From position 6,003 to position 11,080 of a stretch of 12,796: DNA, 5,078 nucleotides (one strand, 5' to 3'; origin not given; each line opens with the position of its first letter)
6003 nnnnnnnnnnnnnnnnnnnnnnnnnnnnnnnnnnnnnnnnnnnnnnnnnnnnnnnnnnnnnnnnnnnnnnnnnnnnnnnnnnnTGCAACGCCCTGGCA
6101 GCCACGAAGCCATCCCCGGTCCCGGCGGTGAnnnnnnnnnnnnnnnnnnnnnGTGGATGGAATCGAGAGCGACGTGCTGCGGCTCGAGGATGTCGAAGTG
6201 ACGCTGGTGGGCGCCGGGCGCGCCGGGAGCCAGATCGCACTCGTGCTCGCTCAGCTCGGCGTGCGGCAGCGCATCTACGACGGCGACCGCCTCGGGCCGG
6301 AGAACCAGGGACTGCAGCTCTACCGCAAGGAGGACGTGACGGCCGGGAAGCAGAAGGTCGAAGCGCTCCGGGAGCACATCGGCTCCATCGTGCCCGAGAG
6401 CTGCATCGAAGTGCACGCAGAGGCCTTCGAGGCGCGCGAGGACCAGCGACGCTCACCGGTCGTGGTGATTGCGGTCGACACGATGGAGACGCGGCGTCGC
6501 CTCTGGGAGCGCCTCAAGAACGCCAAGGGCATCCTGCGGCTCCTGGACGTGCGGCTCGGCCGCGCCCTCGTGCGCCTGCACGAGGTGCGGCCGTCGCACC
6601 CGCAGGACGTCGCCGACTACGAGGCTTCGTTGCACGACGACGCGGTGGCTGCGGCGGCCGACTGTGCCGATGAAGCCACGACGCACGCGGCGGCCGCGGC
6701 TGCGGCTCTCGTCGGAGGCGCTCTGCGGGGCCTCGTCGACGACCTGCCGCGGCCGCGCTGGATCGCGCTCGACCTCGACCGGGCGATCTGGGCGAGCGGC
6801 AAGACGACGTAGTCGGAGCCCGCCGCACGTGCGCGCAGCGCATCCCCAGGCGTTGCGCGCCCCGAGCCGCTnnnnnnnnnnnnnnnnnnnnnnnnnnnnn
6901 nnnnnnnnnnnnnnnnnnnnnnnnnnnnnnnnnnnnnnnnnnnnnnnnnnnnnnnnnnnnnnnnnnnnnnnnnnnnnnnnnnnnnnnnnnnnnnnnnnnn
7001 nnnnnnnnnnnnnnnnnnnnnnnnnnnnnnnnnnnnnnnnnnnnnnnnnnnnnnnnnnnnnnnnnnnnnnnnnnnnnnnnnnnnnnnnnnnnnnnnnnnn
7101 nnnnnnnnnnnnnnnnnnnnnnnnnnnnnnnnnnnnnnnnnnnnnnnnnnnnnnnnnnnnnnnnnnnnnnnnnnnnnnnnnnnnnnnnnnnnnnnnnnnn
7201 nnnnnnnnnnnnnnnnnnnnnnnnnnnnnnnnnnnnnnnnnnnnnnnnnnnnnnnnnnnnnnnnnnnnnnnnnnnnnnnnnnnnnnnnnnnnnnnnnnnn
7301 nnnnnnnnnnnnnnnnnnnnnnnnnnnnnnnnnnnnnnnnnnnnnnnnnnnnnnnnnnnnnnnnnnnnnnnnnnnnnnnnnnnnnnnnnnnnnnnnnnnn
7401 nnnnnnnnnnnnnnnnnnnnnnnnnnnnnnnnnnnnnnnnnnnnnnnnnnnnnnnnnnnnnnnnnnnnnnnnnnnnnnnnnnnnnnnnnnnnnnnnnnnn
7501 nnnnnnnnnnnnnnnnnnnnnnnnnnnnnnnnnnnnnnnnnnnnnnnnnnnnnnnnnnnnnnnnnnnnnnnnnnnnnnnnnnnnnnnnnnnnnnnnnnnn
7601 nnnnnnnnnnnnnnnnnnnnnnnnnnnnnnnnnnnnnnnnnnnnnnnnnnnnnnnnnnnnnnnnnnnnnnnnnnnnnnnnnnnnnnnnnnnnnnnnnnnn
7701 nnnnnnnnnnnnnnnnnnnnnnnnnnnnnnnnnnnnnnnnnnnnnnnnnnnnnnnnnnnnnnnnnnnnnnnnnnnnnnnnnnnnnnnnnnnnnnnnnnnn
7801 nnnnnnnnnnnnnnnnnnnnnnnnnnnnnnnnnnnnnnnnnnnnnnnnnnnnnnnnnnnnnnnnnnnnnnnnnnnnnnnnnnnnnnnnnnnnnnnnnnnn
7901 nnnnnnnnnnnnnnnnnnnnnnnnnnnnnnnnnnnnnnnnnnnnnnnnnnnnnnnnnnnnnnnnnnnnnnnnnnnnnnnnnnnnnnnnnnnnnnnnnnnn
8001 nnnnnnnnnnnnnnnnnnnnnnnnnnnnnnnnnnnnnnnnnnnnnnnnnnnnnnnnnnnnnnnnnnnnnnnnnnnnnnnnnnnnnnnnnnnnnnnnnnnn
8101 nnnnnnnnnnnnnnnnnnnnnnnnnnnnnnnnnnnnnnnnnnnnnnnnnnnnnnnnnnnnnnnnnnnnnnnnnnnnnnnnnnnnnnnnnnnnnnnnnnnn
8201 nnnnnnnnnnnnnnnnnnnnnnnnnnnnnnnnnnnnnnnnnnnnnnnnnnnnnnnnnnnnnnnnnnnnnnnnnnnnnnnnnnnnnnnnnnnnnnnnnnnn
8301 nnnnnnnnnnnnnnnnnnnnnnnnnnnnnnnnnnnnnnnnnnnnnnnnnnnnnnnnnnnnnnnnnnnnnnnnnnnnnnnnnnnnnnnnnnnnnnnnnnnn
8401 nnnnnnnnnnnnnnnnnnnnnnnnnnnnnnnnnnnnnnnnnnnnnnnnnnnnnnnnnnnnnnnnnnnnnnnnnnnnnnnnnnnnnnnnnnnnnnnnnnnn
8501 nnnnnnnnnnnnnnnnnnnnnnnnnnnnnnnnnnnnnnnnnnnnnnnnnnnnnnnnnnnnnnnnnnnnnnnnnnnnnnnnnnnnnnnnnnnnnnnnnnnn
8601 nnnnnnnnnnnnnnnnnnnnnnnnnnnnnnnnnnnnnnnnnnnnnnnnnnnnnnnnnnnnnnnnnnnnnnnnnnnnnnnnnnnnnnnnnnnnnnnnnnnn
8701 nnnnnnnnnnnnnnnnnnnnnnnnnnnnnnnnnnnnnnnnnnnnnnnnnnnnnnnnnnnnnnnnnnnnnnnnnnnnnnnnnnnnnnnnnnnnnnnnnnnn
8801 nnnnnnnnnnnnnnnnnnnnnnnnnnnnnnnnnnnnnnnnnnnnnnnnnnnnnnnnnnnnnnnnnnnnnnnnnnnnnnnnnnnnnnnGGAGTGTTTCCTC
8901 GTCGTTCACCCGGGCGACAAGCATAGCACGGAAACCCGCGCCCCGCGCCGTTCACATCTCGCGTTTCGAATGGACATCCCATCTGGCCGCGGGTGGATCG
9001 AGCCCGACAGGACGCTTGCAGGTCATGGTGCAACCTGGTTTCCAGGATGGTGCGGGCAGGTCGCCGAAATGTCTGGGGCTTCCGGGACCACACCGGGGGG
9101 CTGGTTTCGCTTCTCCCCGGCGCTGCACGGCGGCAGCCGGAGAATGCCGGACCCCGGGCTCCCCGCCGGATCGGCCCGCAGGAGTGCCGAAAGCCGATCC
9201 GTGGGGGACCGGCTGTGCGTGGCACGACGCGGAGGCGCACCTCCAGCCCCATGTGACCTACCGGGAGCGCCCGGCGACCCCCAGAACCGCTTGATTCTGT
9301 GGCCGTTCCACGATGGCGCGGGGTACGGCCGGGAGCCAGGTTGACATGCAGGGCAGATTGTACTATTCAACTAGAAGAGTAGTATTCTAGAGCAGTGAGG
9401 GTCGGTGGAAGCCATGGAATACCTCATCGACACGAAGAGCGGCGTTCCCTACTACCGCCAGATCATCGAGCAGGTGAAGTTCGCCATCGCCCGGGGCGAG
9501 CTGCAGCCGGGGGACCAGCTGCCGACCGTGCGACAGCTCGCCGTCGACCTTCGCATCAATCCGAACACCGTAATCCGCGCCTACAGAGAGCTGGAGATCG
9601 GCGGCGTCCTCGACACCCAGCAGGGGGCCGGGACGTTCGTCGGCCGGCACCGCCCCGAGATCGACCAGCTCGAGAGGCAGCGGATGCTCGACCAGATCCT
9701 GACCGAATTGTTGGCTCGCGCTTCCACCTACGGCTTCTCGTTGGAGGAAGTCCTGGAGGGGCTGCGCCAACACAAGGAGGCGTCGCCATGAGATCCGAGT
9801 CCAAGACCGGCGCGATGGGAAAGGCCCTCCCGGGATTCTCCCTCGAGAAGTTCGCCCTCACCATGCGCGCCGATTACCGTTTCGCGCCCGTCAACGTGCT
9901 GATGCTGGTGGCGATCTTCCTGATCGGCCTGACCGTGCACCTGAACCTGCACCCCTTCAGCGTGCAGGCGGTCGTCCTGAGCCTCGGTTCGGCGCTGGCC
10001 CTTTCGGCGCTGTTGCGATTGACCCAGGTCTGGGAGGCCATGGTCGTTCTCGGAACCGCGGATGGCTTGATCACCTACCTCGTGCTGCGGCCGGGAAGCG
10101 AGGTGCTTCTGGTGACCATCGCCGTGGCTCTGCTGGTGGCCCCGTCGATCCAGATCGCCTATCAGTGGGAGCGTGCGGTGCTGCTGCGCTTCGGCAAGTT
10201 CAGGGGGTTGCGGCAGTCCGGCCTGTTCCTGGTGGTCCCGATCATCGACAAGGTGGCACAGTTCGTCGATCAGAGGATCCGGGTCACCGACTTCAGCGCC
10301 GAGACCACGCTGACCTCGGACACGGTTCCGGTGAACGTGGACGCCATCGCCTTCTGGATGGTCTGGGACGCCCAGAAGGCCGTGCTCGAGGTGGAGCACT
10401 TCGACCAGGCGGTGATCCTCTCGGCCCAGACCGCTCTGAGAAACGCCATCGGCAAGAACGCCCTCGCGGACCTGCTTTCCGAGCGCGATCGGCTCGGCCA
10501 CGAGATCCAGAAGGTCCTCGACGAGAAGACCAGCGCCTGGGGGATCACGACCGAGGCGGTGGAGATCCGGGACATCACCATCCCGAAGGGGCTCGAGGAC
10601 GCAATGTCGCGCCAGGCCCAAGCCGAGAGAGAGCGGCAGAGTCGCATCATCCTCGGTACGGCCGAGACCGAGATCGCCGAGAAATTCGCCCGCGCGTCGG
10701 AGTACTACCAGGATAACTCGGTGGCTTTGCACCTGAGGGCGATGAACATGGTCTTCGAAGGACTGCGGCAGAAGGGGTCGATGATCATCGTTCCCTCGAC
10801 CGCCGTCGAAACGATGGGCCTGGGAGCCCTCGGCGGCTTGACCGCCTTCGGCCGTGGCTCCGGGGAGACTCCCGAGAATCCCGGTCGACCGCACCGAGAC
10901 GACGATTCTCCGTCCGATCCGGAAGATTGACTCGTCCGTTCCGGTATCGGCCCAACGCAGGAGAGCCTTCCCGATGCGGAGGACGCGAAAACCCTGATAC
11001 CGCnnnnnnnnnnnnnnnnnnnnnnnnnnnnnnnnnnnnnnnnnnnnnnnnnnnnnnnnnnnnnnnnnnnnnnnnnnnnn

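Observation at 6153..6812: Unusually small E1-like enzyme lacking zinc-ribbon CxxC pairs and rhodanese domain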

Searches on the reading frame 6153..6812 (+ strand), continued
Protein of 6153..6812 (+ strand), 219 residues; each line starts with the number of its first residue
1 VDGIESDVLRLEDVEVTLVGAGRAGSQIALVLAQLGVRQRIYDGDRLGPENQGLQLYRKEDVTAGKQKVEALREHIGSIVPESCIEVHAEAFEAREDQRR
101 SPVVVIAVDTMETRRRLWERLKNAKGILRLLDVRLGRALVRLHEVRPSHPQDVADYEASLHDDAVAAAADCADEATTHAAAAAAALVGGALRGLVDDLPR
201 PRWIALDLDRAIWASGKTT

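Call 92: search_protein_families(library=pfam, proteins=[L019:3944-4630:+, L019:2698-3969:+, L019:4633-5721:+, L019:1560-2822:+, L019:5768-6301:+], max_evalue=0.01)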
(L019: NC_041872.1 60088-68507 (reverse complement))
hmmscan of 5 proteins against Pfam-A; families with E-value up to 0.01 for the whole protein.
L019:3944-4630:+ (228 aa): 1 family
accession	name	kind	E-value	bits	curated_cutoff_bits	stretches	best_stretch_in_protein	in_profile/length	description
PF00899.27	ThiF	-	4e-12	46.2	28.1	1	22-118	21-125/238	ThiF family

L019:2698-3969:+ (423 aa): 1 family
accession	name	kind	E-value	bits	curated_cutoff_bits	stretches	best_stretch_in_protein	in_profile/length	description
PF14464.11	Prok-JAB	-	0.0076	16.6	25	0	100-133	61-94/114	Prokaryotic homologs of the JAB domain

L019:4633-5721:+ (362 aa): 0 families

L019:1560-2822:+ (420 aa): 0 families

L019:5768-6301:+ (177 aa): 0 families

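Call 95: search_solved_structures(query=L019:3944-4630:+, max_evalue=0.01, show_alignments=1)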
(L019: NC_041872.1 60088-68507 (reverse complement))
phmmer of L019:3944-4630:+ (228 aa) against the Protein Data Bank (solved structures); distinct sequences matched with E-value up to 0.01: 13.
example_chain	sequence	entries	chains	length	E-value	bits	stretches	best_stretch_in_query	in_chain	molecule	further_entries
1tt5_B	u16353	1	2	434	2e-05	27.6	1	23-118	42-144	ubiquitin-activating enzyme E1C isoform 1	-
1yov_B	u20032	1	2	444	2.1e-05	27.6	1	23-118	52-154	Ubiquitin-activating enzyme E1C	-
3dbh_B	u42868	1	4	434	2.1e-05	27.6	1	23-118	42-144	NEDD8-activating enzyme E1 catalytic subunit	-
3dbr_B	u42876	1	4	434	2.1e-05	27.5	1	23-118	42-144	NEDD8-activating enzyme E1 catalytic subunit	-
1r4m_B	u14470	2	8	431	2.1e-05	27.5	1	23-118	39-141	ubiquitin-activating enzyme E1C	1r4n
3dbl_B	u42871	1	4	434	2.1e-05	27.5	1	23-118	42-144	NEDD8-activating enzyme E1 catalytic subunit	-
3gzn_B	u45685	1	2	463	2.2e-05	27.5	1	23-118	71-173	NEDD8-activating enzyme E1 catalytic subunit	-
2nvu_B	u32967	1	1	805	5.1e-05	26.3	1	23-118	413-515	Maltose binding protein/NEDD8-activating enzyme E1 catalytic subunit chimera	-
6om4_A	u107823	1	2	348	0.00056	22.9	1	20-100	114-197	MccB protein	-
3h5n_A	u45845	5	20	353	0.00057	22.8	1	20-100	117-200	MccB protein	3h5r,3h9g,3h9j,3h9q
3h5a_A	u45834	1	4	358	0.00059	22.8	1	20-100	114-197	MccB protein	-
5ff5_A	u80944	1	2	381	0.0022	20.9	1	23-85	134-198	PaaA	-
5tr4_A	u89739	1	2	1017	0.0089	18.9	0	31-201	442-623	Ubiquitin-activating enzyme E1 1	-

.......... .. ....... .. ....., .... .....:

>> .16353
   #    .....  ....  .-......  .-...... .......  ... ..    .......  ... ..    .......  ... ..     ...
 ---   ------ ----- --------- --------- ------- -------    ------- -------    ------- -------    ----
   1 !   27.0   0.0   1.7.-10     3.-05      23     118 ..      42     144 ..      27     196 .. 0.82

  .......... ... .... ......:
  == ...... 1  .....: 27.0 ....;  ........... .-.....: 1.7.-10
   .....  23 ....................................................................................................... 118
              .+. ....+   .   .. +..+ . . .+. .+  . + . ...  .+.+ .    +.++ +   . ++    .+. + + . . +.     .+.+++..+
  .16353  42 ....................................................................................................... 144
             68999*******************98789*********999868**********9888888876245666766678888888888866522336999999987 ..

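Call 96: find_related_loci(query=A8, collection=viral_contigs, flank=6000)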
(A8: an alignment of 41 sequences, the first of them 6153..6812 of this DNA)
Query A8 (219 aa) in viral_contigs; peptide patterns used: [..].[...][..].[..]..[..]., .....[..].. (x = any residue, [..] = any of these).
600 stretches matched a pattern, but none encodes a relative of the query by tblastn (E <= 1e-3).

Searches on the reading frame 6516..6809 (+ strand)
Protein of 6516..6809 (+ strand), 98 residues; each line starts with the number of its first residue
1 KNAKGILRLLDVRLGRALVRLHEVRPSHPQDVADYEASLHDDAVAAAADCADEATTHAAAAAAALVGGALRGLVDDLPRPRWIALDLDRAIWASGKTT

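Call 84: search_solved_structures(query=A12, max_evalue=10, show_alignments=5)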
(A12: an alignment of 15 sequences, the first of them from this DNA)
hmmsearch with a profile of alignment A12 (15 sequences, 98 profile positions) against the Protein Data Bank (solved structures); distinct sequences matched with E-value up to 10: 1.
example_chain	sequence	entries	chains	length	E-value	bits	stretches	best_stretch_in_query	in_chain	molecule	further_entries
5was_A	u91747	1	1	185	2.1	11.7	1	55-88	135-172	Homoserine kinase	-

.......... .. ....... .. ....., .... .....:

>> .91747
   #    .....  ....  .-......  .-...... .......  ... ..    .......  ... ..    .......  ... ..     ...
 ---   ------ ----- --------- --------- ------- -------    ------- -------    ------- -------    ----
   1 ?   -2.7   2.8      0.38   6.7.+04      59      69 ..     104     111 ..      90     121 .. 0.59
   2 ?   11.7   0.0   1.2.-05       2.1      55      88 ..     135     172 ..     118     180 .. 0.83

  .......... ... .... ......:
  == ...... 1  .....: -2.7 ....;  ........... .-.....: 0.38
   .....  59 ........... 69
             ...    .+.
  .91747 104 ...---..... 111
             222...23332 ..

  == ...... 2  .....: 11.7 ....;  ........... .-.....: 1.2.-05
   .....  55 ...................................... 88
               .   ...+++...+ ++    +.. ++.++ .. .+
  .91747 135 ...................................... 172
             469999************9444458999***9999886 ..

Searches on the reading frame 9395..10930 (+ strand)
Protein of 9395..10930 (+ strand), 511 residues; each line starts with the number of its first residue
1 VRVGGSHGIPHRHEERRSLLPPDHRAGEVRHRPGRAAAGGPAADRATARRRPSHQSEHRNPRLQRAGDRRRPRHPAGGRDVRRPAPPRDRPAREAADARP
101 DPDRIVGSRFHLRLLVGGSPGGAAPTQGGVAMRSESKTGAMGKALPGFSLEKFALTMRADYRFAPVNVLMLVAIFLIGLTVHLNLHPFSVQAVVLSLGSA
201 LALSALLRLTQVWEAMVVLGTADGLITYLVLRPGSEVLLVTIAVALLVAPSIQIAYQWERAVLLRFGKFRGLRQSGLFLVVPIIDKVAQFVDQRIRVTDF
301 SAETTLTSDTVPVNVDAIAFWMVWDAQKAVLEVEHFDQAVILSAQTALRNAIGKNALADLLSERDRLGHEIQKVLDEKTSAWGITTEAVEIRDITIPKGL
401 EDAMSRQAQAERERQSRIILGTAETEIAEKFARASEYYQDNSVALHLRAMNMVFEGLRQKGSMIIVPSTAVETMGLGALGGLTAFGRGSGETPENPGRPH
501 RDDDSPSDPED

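Call 4: search_protein_families(library=pfam, proteins=[window:9395-10930:+], max_evalue=0.1)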
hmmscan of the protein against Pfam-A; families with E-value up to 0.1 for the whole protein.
window:9395-10930:+ (511 aa): 2 families
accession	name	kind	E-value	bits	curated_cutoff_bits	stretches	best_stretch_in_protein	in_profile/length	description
PF01145.31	Band_7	-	7e-35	121.1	23.6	1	257-423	5-174/176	SPFH domain / Band 7 family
PF13421.11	Band_7_1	-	0.00035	20.7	24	1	354-409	151-208/211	SPFH domain-Band 7 family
